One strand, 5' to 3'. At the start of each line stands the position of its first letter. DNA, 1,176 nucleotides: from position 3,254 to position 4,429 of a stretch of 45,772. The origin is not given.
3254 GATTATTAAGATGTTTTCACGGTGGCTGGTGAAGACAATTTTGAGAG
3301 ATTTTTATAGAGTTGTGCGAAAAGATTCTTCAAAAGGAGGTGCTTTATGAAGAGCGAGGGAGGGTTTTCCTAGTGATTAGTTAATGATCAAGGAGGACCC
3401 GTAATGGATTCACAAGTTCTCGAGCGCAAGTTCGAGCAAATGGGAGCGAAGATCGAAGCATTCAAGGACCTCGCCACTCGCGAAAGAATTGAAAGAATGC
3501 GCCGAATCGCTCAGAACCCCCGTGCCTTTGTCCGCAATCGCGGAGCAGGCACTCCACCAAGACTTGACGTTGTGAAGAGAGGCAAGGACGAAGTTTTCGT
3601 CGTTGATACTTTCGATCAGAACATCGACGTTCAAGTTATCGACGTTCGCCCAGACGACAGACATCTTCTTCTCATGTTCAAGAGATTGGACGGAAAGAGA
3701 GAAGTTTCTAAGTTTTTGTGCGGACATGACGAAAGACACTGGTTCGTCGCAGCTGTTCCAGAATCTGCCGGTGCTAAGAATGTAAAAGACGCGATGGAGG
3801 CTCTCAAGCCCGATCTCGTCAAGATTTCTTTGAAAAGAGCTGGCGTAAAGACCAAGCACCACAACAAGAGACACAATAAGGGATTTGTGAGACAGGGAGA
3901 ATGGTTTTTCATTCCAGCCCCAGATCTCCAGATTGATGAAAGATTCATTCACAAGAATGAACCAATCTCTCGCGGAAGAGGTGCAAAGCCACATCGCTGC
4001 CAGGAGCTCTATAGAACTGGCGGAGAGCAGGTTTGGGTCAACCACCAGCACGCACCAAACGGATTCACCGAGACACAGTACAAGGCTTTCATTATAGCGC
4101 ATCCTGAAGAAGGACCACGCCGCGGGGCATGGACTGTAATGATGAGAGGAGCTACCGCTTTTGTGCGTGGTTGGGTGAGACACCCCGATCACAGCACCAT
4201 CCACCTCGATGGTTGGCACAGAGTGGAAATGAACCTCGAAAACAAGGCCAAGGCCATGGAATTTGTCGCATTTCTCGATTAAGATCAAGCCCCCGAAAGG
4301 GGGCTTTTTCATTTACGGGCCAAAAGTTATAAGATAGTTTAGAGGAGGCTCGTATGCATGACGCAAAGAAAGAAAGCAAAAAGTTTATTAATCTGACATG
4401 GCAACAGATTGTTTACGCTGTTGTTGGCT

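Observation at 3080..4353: GC-rich foreign single-gene moron with its own SD, mini-uORF, palindromic upstream site and terminator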

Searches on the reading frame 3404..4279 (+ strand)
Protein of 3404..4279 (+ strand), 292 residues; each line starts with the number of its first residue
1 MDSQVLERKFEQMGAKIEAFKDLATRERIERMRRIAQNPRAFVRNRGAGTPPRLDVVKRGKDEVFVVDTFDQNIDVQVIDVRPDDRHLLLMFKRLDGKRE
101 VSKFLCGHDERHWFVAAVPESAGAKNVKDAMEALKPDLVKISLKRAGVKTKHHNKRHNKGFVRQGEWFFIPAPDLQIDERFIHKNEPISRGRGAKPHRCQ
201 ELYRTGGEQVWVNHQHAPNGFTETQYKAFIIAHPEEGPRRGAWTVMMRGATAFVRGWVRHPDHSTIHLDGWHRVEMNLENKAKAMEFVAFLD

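Call 4: search_protein_families(library=pfam, proteins=[window:3404-4279:+], max_evalue=1)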
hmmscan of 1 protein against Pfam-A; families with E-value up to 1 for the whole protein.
window:3404-4279:+ (292 aa): 0 families

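Call 5: search_protein_families(library=phrogs, proteins=[window:3404-4279:+], max_evalue=1)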
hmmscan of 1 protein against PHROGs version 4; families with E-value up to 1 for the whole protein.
window:3404-4279:+ (292 aa): 1 family
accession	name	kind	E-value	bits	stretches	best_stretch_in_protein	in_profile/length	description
phrog_9742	-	unknown function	0.023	15.5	1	8-65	20-77/139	-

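Call 6: search_solved_structures(query=window:3404-4279:+, max_evalue=10)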
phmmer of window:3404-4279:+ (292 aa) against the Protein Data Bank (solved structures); distinct sequences matched with E-value up to 10: 2.
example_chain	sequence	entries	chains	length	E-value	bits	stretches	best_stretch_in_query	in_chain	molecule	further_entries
6ppm_A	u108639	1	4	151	0.49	13.1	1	2-35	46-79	Ancestral Caspase-6 Large Subunit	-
4aiq_A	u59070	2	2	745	1.2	11.8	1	161-247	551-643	FERRIC ENTEROBACTIN RECEPTOR | IRON-REGULATED OUTER MEMBRANE PROTEIN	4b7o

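Call 7: search_dna_similar(query=window:3404-4279:+, collection=phages, mode=protein, max_evalue=0.001)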
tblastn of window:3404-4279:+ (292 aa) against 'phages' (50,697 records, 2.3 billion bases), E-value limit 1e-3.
No match.

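Call 8: find_homologous_proteins(query=window:3404-4279:+)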
Query window:3404-4279:+ (292 aa): 5398 proteins with E <= 0.001 among 6310 candidates; the best 120 are listed.
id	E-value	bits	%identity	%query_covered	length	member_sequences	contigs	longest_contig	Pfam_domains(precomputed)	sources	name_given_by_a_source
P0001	1.0e-198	677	100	100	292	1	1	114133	-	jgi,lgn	jgi:hypothetical protein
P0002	1.1e-175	601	88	100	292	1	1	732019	-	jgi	jgi:hypothetical protein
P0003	2.2e-130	453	69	100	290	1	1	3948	-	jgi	jgi:hypothetical protein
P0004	9.7e-111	388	59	100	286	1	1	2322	-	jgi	-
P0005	3.7e-108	380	70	81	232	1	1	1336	-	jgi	jgi:hypothetical protein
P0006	4.4e-105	370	56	100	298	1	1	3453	-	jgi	jgi:hypothetical protein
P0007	1.1e-97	345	56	100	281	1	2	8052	-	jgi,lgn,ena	jgi:hypothetical protein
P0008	1.2e-97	345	57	100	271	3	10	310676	-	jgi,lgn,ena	jgi:hypothetical protein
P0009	6.2e-95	336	57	100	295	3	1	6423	-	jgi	jgi:hypothetical protein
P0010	9.6e-95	336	57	100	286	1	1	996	-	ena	-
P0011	1.0e-94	335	56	96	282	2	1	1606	-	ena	-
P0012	7.0e-94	333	53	100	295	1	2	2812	-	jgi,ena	-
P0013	1.2e-93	332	54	100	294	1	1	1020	-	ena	-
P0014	3.5e-93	330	54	100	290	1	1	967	-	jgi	jgi:hypothetical protein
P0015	2.4e-92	328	55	100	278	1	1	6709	-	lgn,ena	-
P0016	1.3e-91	325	54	100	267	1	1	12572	-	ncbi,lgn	-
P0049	2.2e-70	256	48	100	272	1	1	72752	-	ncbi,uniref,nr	ncbi:hypothetical protein [Tautonia sociabilis]|uniref:Uncharacterized protein n=1 Tax=Tautonia soci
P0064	1.1e-69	253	47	100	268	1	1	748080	-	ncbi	-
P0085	5.1e-69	251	47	100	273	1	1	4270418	-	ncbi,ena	-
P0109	1.8e-68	249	47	100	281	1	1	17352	-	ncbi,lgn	ncbi:MAG: hypothetical protein AAF629_06250 [Chloroflexota bacterium]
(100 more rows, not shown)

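Call 13: find_encoding_contigs(protein=P0001, flank=10000, max_places=4)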
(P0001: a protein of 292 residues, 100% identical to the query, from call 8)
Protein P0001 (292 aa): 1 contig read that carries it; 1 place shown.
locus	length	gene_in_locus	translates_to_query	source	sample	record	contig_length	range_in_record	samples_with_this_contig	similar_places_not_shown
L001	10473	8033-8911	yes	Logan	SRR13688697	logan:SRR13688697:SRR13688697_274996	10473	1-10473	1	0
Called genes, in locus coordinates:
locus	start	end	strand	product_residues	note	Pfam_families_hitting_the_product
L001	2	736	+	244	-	?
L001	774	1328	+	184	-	PF13328:HD_4, PF01966:HD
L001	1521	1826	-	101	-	-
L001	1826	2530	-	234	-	-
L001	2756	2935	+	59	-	-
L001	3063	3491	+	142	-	-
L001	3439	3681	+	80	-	-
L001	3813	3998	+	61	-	-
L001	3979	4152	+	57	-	-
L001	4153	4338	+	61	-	-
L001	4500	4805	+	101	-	-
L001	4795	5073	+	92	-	-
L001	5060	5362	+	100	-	-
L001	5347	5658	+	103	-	-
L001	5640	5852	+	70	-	-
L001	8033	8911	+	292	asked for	-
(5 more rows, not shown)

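Call 14: find_encoding_contigs(protein=P0002, flank=10000, max_places=4)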
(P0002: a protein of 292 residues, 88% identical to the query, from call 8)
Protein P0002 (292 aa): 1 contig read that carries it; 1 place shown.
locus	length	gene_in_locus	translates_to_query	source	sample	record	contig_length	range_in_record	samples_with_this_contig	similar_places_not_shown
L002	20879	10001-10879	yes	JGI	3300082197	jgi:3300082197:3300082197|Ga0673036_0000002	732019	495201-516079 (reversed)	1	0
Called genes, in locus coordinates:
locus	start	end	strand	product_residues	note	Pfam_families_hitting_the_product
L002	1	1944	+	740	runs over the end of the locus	PF00004:AAA (weak), PF17871:AAA_lid_9, PF02151:UVR (weak), PF00158:Sigma54_activat (weak), PF07724:AAA_2, PF07728:AAA_5, PF00004:AAA, PF10431:ClpB_D2-small, +1 more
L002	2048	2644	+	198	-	PF01545:Cation_efflux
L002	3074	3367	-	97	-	-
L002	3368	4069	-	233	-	-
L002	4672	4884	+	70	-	-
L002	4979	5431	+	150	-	-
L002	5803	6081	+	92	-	-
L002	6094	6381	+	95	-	-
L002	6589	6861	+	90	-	-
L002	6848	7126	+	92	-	-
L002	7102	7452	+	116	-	-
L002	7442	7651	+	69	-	-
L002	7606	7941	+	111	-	-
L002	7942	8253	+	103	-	-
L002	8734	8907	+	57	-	-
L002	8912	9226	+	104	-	-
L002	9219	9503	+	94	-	-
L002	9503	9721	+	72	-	-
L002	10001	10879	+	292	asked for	-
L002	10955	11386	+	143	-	-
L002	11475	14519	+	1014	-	PF26809:Phage_T4_gp13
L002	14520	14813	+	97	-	-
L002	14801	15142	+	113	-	-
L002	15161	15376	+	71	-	-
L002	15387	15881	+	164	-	-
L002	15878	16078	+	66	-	-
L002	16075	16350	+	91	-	-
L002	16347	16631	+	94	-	-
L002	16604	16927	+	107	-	-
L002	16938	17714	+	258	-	-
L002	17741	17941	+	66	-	-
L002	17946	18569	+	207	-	-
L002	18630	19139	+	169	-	-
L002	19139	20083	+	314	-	-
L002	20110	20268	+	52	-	-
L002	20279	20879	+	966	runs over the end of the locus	PF17482:Phage_sheath_1C (weak)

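Call 17: predict_structure(alignment_id=A1)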
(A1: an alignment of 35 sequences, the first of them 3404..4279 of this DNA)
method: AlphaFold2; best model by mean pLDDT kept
length: 292 residues; sequences in the alignment: 35
mean_pLDDT: 88.3   pTM: 0.81
mean pLDDT of the five models: 88.3, 88.3, 87.6, 87.4, 87.1
residues with pLDDT >= 90: 188; 70-90: 82; 50-70: 12; < 50: 10
segments of 3 or more residues with pLDDT < 50: 41-47, 290-292
pLDDT, mean of each block of 10 residues (from residue 1): 89 92 73 66 52 88 91 92 96 87 91 91 95 96 97 94 94 96 92 85 94 90 96 84 87 97 93 94 77 37
secondary structure, 60 per line:
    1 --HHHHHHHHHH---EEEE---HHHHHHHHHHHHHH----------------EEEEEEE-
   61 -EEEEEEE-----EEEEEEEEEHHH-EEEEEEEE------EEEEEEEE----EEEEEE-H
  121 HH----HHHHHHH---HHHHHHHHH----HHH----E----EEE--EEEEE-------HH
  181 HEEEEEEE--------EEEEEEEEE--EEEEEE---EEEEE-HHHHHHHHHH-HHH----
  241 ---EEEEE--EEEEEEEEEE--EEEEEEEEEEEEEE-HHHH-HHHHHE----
elements in order: H3-12 E16-19 H23-36 E53-59 E62-68 E74-82 E87-94 E101-108 E113-118 H127-133 H137-145 E162-164 E167-171 E182-188 E197-205 E208-213 E217-221 H223-232 E244-248 E251-260 E263-276 H278-281 H283-287

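Call 19: find_encoding_contigs(protein=P0049, flank=8000, max_places=3)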
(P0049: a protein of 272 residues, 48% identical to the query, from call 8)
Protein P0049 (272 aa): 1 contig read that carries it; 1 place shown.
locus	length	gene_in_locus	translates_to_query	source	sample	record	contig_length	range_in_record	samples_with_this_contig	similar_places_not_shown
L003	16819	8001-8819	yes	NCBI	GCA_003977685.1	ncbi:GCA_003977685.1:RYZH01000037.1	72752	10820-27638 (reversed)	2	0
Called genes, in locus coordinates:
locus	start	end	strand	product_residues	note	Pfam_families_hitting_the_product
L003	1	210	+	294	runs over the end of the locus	PF02629:CoA_binding, PF13380:CoA_binding_2 (weak), PF13607:Succ_CoA_lig, PF00549:Ligase_CoA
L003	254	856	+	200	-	PF28549:NDPSase_N, PF00293:NUDIX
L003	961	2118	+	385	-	PF01152:Bac_globin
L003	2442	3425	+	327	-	PF00582:Usp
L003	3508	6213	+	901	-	PF00690:Cation_ATPase_N, PF00122:E1-E2_ATPase, PF13246:Cation_ATPase, PF00702:Hydrolase, PF12710:HAD (faint), PF00689:Cation_ATPase_C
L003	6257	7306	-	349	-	PF03747:ADP_ribosyl_GH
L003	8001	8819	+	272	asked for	-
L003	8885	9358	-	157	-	-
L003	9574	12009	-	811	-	PF03176:MMPL, PF02460:Patched, PF12349:Sterol-sensing (weak)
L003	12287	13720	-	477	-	PF01566:Nramp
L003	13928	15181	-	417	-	PF13439:Glyco_transf_4, PF20706:GT4-conflict (weak), PF00534:Glycos_transf_1, PF13692:Glyco_trans_1_4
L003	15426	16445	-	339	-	PF14257:DUF4349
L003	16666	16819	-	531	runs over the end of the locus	PF16371:MetallophosN, PF00149:Metallophos (weak), PF16370:MetallophosC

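Call 20: find_encoding_contigs(protein=P0008, flank=8000, max_places=4)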
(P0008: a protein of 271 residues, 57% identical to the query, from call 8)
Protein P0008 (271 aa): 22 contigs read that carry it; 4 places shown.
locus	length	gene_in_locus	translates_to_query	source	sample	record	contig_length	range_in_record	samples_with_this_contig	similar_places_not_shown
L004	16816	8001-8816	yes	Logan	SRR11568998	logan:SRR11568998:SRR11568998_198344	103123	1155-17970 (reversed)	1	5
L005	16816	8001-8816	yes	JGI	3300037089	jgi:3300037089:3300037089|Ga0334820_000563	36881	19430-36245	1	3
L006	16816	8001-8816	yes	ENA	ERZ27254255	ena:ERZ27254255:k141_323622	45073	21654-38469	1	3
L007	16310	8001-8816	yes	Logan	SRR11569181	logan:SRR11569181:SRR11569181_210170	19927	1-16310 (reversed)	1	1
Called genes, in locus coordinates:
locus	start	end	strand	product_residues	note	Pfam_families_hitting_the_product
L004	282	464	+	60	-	-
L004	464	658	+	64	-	-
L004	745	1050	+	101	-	-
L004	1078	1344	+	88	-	-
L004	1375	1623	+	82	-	-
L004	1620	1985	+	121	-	-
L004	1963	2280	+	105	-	-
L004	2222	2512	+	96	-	-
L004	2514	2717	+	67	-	-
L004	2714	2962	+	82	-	-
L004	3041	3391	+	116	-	-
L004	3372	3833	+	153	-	-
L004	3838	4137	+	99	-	-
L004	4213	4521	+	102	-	-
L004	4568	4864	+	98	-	-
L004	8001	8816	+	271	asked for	-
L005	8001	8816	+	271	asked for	-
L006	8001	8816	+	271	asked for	-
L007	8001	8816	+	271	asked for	-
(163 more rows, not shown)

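Call 23: search_protein_families(library=ncbifam, proteins=[window:3404-4279:+, P0049, P0109], max_evalue=1)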
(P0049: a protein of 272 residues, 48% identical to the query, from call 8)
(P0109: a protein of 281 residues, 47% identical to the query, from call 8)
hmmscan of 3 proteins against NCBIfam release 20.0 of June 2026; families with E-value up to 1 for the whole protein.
window:3404-4279:+ (292 aa): 1 family
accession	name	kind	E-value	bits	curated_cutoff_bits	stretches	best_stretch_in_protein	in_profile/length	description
NF033159.0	blaPAC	exception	0.095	11.5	850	1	159-230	281-347/380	PAC family class C beta-lactamase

P0049 (272 aa): 0 families

P0109 (281 aa): 0 families

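Call 24: search_protein_families(library=padloc, proteins=[window:3404-4279:+, P0049, P0109], max_evalue=1)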
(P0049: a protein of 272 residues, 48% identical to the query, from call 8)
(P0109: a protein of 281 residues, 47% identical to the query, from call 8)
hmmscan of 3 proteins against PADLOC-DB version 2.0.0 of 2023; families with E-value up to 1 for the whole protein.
window:3404-4279:+ (292 aa): 0 families

P0049 (272 aa): 0 families

P0109 (281 aa): 0 families

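Call 27: fold_search(model_id=the predicted structure, library=pdb)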
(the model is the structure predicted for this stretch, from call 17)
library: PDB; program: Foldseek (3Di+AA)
matches with E <= 10: 175; with E <= 0.001: 0
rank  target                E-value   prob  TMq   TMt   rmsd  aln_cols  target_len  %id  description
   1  3u1w_A                2.3e-01  0.03  0.09  0.11  18.1       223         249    8  Crystal structure of a Calcium binding protein (BDI_1975) from Parabacteroides distasonis ATCC 8503 at 2.00 A resoluti (released 2012-01-25)
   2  4wd6_A                7.2e-01  0.07  0.13  0.17  17.2       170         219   12  Crystal Structure of DIM-1 metallo-beta-lactamase (released 2014-09-17)
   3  9f4b_AA               8.6e-01  0.15  0.12  0.22   3.8        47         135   15  Pre-assembled baseplate cup of Klebsiella phage KP1 variant vB_Kpn_Lilla1 (released 2025-05-14)
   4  2bmi_A                9.6e-01  0.07  0.13  0.16  16.6       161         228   14  METALLO-BETA-LACTAMASE (released 1998-09-23)
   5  1hlk_A                9.6e-01  0.06  0.12  0.15  16.6       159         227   14  METALLO-BETA-LACTAMASE FROM BACTEROIDES FRAGILIS IN COMPLEX WITH A TRICYCLIC INHIBITOR (released 2001-11-30)
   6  4f7e_A                1.0e+00  0.01  0.09  0.09  21.7       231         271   10  Crystal structure of bovine CD1d with bound C16:0-alpha-galactosyl ceramide (released 2012-11-14)
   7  1a7t_A                1.1e+00  0.06  0.13  0.16  16.9       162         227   11  METALLO-BETA-LACTAMASE WITH MES (released 1998-06-17)
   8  5l2k_A                1.1e+00  0.02  0.11  0.11  21.4       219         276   11  Crystal structure of GEM42 TCR-CD1b-GMM complex (released 2016-11-16)
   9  5nxh_A                1.2e+00  0.06  0.14  0.08  15.8       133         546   10  Crystal structure of the carboxy-terminal region of the bacteriophage T4 proximal long tail fibre protein gp34, residu (released 2017-07-12)
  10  6d64_A                1.2e+00  0.02  0.10  0.10  21.0       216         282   10  Crystal Structure of Human CD1b in Complex with POPC (released 2019-01-16)
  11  4k3b                  1.3e+00  0.06  0.09  0.04  15.5        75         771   11  The crystal structure of BamA from Neisseria gonorrhoeae (released 2013-09-04)
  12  5mo4                  1.4e+00  0.02  0.10  0.07  20.2       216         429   10  ABL1 kinase (T334I_D382N) in complex with asciminib and nilotinib (released 2017-04-05)
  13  4mvl_A                1.5e+00  0.02  0.10  0.15  20.8       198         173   10  Crystal structure of an engineered lipocalin (Anticalin H1GA) in complex with the Alzheimer amyloid peptide Abeta1-40 (released 2015-08-12)
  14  3e4y                  1.6e+00  0.01  0.09  0.09  20.8       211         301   12  Crystal structure of a 33kDa catalase-related protein from Mycobacterium avium subsp. paratuberculosis. I2(1)2(1)2(1) cr (released 2009-08-18)
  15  5acs_B                1.8e+00  0.04  0.13  0.16  15.2       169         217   14  Y233A-Investigation of the impact from residues W228 and Y233 in the metallo-beta-lactamase GIM-1 (released 2015-12-23)
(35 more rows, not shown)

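Call 28: fold_search(model_id=the predicted structure, library=viral)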
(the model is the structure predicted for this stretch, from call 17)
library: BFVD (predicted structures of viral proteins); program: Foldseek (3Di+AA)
matches with E <= 10: 317; with E <= 0.001: 1
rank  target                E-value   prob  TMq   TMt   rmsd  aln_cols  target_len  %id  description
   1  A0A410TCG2            4.9e-05  1.00  0.35  0.25  16.4       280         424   15  (no name in the UniProt tables at hand)
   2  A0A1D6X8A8            3.6e-01  0.06  0.13  0.14  21.3       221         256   14  Uncharacterized protein [Bacillus phage PBC4]
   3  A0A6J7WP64            3.8e-01  0.07  0.14  0.20  19.2       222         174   11  Uncharacterized protein [uncultured Caudovirales phage]
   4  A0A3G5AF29            5.7e-01  0.05  0.13  0.17  21.1       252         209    9  Uncharacterized protein [Satyrvirus sp.]
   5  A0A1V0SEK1            6.0e-01  0.08  0.11  0.19  15.0       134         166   12  Uncharacterized protein [Hokovirus HKV1]
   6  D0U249                6.3e-01  0.04  0.11  0.18  18.3       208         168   11  Uncharacterized protein [Clavibacter phage CMP1]
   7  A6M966                6.3e-01  0.03  0.11  0.05  21.6       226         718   11  (no name in the UniProt tables at hand)
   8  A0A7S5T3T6            6.7e-01  0.03  0.12  0.13  24.1       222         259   14  (no name in the UniProt tables at hand)
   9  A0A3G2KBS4            1.1e+00  0.06  0.14  0.05  15.3       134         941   10  Long-tail fiber proximal subunit [Escherichia phage p000v]
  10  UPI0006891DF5         1.1e+00  0.08  0.15  0.11  15.6       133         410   11  (no name look-up for this kind of identifier)
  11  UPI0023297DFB         1.1e+00  0.03  0.12  0.15  24.3       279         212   11  (no name look-up for this kind of identifier)
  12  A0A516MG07            1.2e+00  0.02  0.14  0.06  18.2       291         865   11  (no name in the UniProt tables at hand)
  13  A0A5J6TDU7            1.2e+00  0.02  0.10  0.08  45.0       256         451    9  Putative tail fiber protein [Proteus phage Myduc]
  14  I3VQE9                1.2e+00  0.01  0.10  0.11  19.7       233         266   14  B149.20 [miniopterid betaherpesvirus 1]
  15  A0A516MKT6            1.4e+00  0.12  0.15  0.34   7.0       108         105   15  (no name in the UniProt tables at hand)
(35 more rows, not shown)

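Call 29: find_related_loci(query=A1, collection=genome_contigs, flank=6000)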
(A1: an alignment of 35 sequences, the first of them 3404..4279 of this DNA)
Query A1 (292 aa) in genome_contigs; peptide patterns used: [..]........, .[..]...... (x = any residue, [..] = any of these).
600 stretches matched a pattern (row limit reached: there are more); 584 encode a relative of the query (tblastn E <= 1e-3); the best 80 are kept; 80 distinct loci.
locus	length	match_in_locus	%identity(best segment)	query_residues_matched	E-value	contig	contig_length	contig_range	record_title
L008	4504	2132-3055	46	1-292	3e-80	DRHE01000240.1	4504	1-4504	MAG TPA_asm: Spirochaetales bacterium isolate HyVt-362 HyVt-362_k145_507445, whole genome shotgun sequence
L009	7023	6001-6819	48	1-292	2e-78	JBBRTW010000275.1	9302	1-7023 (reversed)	MAG: Tepidisphaerales bacterium isolate La2_metabat2.312 La2_metabat2.312_K_716402L9302_cov_13.0000, whole genome shotgu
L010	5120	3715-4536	47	1-292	2e-76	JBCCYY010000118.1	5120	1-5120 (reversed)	MAG: Planctomycetota bacterium isolate P01_F01_bin.22 k141_1643352_length_5120_cov_37.0000, whole genome shotgun sequenc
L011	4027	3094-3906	45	1-292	1e-74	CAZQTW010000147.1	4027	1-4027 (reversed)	MAG TPA_asm: uncultured Planctomycetales bacterium isolate SRP167436_co1_220 genome assembly, contig: NODE_37360_length_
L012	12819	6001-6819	46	1-292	4e-74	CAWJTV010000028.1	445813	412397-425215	MAG: uncultured Planctomycetota bacterium isolate MFD04463.bin.2.167 genome assembly, contig: contig_39739, whole genome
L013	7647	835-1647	45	1-292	6e-74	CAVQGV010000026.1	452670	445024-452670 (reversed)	MAG: uncultured Gammaproteobacteria bacterium isolate MFD09848.bin.2.30 genome assembly, contig: contig_6358, whole geno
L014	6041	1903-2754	46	6-292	5e-74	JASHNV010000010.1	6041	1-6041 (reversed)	MAG: Spirochaetia bacterium isolate JOPF006 JOPF_NEAR_contig_44509, whole genome shotgun sequence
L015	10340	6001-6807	45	1-292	6e-73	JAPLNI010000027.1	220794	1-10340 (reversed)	MAG: Planctomycetota bacterium isolate LacPavin_0419_WC53_MAG_50_11 LacPavin_0419_WC53_scaffold_143220, whole genome sho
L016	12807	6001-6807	45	1-292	4e-73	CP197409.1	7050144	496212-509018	Pirellulaceae bacterium SH449 chromosome, complete genome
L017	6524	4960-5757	46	1-292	8e-73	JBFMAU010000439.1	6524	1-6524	MAG: Acidobacteriota bacterium isolate MAG146 MAG146_439, whole genome shotgun sequence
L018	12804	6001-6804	46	1-292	2e-72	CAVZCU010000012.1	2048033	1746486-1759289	MAG: uncultured Gemmataceae bacterium isolate MFD00822.bin.2.119 genome assembly, contig: contig_31317, whole genome sho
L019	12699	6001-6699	50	53-292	2e-72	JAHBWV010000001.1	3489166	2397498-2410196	MAG: Phycisphaeraceae bacterium isolate ACE_PLA1 PLA1_1, whole genome shotgun sequence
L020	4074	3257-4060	46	1-292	6e-72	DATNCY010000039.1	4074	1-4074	MAG TPA_asm: Gemmataceae bacterium isolate SMAG_U11228 k141_36912, whole genome shotgun sequence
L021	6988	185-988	46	1-292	7e-72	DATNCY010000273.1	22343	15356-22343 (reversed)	MAG TPA_asm: Gemmataceae bacterium isolate SMAG_U11228 k141_3659817, whole genome shotgun sequence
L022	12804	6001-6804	45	1-292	8e-72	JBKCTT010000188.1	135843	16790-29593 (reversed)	MAG: Pirellula sp. isolate samp_2047_concoct_2026 samp_2047_2901915, whole genome shotgun sequence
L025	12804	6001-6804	45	1-292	1e-71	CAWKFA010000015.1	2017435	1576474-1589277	MAG: uncultured Planctomycetota bacterium isolate MFD01213.bin.2.22 genome assembly, contig: contig_6878, whole genome s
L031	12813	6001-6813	43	1-292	9e-71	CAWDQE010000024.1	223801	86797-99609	MAG: uncultured Planctomycetia bacterium isolate MFD01231.bin.2.20 genome assembly, contig: contig_9792, whole genome sh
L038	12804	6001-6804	44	1-292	4e-70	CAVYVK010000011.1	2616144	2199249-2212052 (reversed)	MAG: uncultured Planctomycetaceae bacterium isolate MFD03399.bin.2.103 genome assembly, contig: contig_4951, whole genom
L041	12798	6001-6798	45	1-292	4e-70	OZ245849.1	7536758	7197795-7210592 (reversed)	MAG: Bythopirellula sp. isolate a23da1fa-4258-4937-963d-949696e3e025 genome assembly, chromosome: 1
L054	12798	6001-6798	45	1-292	2e-69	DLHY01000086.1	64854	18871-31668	MAG TPA_asm: Chloracidobacterium sp. UBA7656 UBA7656_contig_341, whole genome shotgun sequence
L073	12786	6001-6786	46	1-292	9e-69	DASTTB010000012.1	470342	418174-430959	MAG TPA_asm: Pyrinomonadaceae bacterium isolate SMAG_U2295 k141_1333454, whole genome shotgun sequence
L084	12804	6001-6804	46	1-292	3e-68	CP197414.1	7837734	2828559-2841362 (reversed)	Planctomycetaceae bacterium SH139 chromosome, complete genome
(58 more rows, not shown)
